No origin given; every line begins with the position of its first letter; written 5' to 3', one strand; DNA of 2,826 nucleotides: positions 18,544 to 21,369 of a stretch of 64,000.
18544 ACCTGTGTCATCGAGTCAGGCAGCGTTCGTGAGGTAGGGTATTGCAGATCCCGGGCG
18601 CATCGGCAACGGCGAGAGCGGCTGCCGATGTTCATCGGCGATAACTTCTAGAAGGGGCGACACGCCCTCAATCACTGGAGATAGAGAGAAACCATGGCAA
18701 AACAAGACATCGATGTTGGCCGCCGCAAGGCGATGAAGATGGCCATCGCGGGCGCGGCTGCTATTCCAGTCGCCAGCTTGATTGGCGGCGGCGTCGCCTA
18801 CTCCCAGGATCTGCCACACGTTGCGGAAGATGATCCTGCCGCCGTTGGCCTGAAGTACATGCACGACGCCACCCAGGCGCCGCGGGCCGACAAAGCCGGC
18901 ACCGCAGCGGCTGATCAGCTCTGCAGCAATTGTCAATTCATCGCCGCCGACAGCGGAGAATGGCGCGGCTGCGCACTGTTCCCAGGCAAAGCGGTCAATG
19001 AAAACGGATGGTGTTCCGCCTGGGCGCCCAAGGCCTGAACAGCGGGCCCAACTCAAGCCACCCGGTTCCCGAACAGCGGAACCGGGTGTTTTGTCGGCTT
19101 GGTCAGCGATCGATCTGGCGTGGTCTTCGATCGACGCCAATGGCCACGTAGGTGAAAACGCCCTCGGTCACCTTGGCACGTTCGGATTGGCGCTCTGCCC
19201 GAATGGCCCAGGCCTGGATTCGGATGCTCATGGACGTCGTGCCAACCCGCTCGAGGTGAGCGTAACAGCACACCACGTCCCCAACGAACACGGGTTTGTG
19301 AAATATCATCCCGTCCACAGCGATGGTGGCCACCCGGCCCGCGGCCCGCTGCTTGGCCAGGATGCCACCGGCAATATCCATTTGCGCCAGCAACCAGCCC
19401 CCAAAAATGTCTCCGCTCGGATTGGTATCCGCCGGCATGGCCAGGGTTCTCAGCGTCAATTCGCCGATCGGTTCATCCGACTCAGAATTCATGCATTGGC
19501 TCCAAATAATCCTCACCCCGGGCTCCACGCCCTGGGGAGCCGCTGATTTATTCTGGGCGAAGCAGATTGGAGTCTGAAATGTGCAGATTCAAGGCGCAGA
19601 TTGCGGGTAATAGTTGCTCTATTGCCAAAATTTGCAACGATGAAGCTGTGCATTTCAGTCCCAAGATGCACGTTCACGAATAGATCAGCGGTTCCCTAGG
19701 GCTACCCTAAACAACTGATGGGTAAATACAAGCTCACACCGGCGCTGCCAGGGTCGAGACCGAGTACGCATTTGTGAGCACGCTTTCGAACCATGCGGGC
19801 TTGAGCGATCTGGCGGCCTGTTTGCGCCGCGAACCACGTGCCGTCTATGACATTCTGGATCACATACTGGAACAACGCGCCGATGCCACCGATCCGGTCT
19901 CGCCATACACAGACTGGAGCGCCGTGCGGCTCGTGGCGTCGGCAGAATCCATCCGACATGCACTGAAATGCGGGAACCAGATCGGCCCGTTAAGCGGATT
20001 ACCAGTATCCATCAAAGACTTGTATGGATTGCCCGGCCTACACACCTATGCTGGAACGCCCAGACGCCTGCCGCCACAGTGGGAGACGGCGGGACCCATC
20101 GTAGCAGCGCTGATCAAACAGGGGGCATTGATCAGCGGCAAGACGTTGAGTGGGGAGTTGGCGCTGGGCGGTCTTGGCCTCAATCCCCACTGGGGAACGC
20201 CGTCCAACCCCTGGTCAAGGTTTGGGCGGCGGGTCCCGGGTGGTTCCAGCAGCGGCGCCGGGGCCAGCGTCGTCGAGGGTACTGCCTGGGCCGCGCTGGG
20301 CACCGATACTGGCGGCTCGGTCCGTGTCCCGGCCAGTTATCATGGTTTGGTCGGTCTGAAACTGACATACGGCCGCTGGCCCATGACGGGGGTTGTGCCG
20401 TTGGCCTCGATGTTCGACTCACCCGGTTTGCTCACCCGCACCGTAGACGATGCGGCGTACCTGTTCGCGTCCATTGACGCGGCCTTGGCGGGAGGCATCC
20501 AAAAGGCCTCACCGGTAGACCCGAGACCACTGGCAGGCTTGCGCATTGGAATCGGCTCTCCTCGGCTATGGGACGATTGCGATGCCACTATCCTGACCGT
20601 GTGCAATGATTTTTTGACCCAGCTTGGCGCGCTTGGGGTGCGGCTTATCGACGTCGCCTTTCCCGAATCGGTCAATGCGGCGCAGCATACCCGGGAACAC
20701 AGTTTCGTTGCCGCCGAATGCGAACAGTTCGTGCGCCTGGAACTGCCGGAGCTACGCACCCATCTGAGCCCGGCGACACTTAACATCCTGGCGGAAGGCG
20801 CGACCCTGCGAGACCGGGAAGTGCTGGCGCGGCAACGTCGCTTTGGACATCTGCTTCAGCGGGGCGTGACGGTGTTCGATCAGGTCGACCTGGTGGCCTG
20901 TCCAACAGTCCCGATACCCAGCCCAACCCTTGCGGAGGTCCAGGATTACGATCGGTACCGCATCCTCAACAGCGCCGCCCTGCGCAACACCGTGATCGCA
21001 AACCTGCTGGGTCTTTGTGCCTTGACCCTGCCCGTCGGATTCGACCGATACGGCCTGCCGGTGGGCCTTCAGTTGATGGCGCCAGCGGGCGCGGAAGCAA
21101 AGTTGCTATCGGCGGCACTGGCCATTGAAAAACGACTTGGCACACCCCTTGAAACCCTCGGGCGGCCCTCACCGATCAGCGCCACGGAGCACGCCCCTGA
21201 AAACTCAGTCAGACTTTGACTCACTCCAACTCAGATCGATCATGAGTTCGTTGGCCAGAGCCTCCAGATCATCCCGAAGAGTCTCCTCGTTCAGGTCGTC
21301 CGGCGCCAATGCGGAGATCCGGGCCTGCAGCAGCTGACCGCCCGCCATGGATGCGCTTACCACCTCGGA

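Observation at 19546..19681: Repeat copy B: 13-bp long-range stem whose imperfections are G.U-type on one strand only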

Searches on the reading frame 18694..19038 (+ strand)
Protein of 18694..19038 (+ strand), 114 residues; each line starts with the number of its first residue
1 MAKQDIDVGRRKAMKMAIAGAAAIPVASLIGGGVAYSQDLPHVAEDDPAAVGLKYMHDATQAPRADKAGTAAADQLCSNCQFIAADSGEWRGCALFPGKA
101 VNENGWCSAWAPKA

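Call 75: search_protein_families(library=pfam, proteins=[window:18694-19038:+], max_evalue=0.001)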
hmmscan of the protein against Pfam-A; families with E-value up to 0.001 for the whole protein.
window:18694-19038:+ (114 aa): 1 family
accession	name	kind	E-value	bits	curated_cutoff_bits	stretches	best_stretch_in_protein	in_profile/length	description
PF01355.22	HIPIP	-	5.1e-23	81.6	22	1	46-111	1-66/66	High potential iron-sulfur protein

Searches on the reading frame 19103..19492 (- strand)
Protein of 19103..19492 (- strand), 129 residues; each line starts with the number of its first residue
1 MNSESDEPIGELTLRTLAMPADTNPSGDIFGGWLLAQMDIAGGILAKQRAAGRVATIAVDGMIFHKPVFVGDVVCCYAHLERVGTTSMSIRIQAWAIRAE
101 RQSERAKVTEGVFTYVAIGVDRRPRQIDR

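Call 75: search_protein_families(library=pfam, proteins=[window:19103-19492:-], max_evalue=0.001)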
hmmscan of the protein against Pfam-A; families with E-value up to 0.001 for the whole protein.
window:19103-19492:- (129 aa): 1 family
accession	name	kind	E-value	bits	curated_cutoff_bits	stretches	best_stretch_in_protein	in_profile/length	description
PF03061.28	4HBT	-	1.7e-17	63.9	20.6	1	27-96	2-72/79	Thioesterase superfamily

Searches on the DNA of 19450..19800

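Call 32: search_rna_families(source=window, start=19450, end=19800, threshold=evalue, max_evalue=10)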
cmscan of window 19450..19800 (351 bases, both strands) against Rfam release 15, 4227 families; matches with E-value up to 10: 1.
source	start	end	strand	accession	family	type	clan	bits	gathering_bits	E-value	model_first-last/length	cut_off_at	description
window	19454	19500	-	RF01133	sR3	Gene; snRNA; snoRNA; CD-box;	-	8.8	41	7.7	1-55/55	no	Small nucleolar RNA sR3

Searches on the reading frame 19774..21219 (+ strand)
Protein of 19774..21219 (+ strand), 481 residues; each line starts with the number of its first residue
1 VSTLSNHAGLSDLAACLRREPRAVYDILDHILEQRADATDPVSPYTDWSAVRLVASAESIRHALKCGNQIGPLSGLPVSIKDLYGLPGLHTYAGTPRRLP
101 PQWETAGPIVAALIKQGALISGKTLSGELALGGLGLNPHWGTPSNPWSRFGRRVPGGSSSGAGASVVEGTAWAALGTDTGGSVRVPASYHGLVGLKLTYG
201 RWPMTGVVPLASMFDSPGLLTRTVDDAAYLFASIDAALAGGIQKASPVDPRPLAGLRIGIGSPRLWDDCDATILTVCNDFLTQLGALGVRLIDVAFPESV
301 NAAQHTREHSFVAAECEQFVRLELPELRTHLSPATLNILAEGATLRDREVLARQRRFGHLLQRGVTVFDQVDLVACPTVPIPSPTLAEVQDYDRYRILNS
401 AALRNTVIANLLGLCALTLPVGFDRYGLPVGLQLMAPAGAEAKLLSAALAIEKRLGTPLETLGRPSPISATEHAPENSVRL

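Call 33: find_encoding_contigs(protein=window:19774-21219:+, flank=10000, max_places=10)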
Protein window:19774-21219:+ (481 aa): 22 contigs read that carry it; 10 places shown.
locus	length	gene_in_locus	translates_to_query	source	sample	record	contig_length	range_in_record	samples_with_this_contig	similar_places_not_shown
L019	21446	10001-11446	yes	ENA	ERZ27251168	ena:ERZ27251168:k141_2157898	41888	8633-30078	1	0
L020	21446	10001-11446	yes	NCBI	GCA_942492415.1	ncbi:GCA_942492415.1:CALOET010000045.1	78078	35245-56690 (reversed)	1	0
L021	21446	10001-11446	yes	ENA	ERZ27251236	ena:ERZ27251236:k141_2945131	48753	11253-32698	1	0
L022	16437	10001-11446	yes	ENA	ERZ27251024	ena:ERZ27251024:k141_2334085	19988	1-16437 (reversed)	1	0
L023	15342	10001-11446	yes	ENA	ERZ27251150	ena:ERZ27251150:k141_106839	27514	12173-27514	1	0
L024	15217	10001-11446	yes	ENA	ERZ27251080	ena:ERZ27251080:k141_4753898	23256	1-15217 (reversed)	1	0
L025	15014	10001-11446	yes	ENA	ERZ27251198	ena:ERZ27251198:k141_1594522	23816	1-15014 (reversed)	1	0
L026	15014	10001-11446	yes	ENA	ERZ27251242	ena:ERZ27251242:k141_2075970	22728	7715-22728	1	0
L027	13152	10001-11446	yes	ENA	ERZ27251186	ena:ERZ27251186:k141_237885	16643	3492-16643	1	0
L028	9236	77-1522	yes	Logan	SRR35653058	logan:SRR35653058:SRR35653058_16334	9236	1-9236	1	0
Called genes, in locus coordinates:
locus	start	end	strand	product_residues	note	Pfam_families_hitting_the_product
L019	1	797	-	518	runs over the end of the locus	PF04244:DPRP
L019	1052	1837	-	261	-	PF08003:Methyltransf_9 (weak), PF13489:Methyltransf_23, PF01209:Ubie_methyltran, PF02353:CMAS, PF13847:Methyltransf_31, PF08241:Methyltransf_11, PF08242:Methyltransf_12, PF13649:Methyltransf_25, +3 more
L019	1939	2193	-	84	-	-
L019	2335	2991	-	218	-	PF02190:LON_substr_bdg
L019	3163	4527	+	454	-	PF01474:DAHP_synth_2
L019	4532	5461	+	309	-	PF03547:Mem_trans, PF01758:SBF (weak)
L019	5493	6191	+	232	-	PF00588:SpoU_methylase, PF12105:SpoU_methylas_C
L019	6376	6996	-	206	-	PF01464:SLT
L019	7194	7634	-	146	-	PF13622:4HBT_3, PF03061:4HBT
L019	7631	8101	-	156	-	PF13622:4HBT_3, PF03061:4HBT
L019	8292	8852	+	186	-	-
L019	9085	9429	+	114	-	PF01355:HIPIP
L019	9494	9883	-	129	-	PF03061:4HBT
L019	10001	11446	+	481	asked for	PF01425:Amidase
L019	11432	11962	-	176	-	PF13291:ACT_4 (faint), PF13740:ACT_6, PF01842:ACT (weak), PF13740:ACT_6 (weak)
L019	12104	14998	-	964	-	PF02347:GDC-P, PF21478:GcvP2_C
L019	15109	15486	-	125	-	PF01597:GCV_H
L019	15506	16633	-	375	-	PF01571:GCV_T, PF08669:GCV_T_C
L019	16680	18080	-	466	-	PF03315:SDH_beta, PF03313:SDH_alpha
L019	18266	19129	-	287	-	PF00768:Peptidase_S11, PF13354:Beta-lactamase2 (weak)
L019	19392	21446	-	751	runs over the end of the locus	PF01734:Patatin, PF01103:Omp85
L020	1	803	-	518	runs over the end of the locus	PF04244:DPRP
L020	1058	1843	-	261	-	PF08003:Methyltransf_9 (weak), PF13489:Methyltransf_23, PF01209:Ubie_methyltran, PF02353:CMAS, PF13847:Methyltransf_31, PF08241:Methyltransf_11, PF08242:Methyltransf_12, PF13649:Methyltransf_25, +3 more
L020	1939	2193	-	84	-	-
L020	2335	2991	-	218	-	PF02190:LON_substr_bdg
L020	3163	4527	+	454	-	PF01474:DAHP_synth_2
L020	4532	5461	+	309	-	PF03547:Mem_trans, PF01758:SBF (weak)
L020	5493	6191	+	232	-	PF00588:SpoU_methylase, PF12105:SpoU_methylas_C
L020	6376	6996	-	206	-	PF01464:SLT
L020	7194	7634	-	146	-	PF13622:4HBT_3, PF03061:4HBT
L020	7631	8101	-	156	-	PF13622:4HBT_3, PF03061:4HBT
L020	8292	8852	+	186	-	-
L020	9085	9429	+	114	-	PF01355:HIPIP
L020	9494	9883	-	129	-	PF03061:4HBT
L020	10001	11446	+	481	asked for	PF01425:Amidase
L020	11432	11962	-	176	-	PF13291:ACT_4 (faint), PF13740:ACT_6, PF01842:ACT (weak), PF13740:ACT_6 (weak)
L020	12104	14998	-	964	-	PF02347:GDC-P, PF21478:GcvP2_C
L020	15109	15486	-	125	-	PF01597:GCV_H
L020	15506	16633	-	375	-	PF01571:GCV_T, PF08669:GCV_T_C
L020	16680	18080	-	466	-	PF03315:SDH_beta, PF03313:SDH_alpha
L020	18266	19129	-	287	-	PF00768:Peptidase_S11, PF13354:Beta-lactamase2 (weak)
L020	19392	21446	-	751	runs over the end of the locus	PF01734:Patatin, PF01103:Omp85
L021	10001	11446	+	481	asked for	PF01425:Amidase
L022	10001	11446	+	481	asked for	PF01425:Amidase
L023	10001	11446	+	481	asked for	PF01425:Amidase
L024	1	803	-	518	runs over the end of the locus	PF04244:DPRP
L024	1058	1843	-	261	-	PF08003:Methyltransf_9 (weak), PF13489:Methyltransf_23, PF01209:Ubie_methyltran, PF02353:CMAS, PF13847:Methyltransf_31, PF08241:Methyltransf_11, PF08242:Methyltransf_12, PF13649:Methyltransf_25, +3 more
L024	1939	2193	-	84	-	-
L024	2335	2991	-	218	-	PF02190:LON_substr_bdg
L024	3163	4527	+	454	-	PF01474:DAHP_synth_2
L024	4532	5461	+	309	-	PF03547:Mem_trans, PF01758:SBF (weak)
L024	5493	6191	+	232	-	PF00588:SpoU_methylase, PF12105:SpoU_methylas_C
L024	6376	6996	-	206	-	PF01464:SLT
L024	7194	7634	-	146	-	PF13622:4HBT_3, PF03061:4HBT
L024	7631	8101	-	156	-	PF13622:4HBT_3, PF03061:4HBT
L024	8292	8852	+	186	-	-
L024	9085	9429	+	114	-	PF01355:HIPIP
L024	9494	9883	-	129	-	PF03061:4HBT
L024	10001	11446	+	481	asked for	PF01425:Amidase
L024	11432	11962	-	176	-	PF13291:ACT_4 (faint), PF13740:ACT_6, PF01842:ACT (weak), PF13740:ACT_6 (weak)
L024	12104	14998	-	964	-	PF02347:GDC-P, PF21478:GcvP2_C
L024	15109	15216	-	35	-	?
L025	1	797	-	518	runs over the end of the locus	PF04244:DPRP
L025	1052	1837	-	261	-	PF08003:Methyltransf_9 (weak), PF13489:Methyltransf_23, PF01209:Ubie_methyltran, PF02353:CMAS, PF13847:Methyltransf_31, PF08241:Methyltransf_11, PF08242:Methyltransf_12, PF13649:Methyltransf_25, +3 more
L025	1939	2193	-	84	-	-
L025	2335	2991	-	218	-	PF02190:LON_substr_bdg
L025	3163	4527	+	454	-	PF01474:DAHP_synth_2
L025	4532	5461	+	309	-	PF03547:Mem_trans, PF01758:SBF (weak)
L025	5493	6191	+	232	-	PF00588:SpoU_methylase, PF12105:SpoU_methylas_C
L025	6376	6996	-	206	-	PF01464:SLT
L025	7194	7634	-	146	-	PF13622:4HBT_3, PF03061:4HBT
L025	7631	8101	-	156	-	PF13622:4HBT_3, PF03061:4HBT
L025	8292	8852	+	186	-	-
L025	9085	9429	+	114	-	PF01355:HIPIP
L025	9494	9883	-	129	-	PF03061:4HBT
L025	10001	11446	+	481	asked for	PF01425:Amidase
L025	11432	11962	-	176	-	PF13291:ACT_4 (faint), PF13740:ACT_6, PF01842:ACT (weak), PF13740:ACT_6 (weak)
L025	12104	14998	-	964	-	PF02347:GDC-P, PF21478:GcvP2_C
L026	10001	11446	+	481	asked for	PF01425:Amidase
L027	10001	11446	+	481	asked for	PF01425:Amidase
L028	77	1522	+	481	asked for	PF01425:Amidase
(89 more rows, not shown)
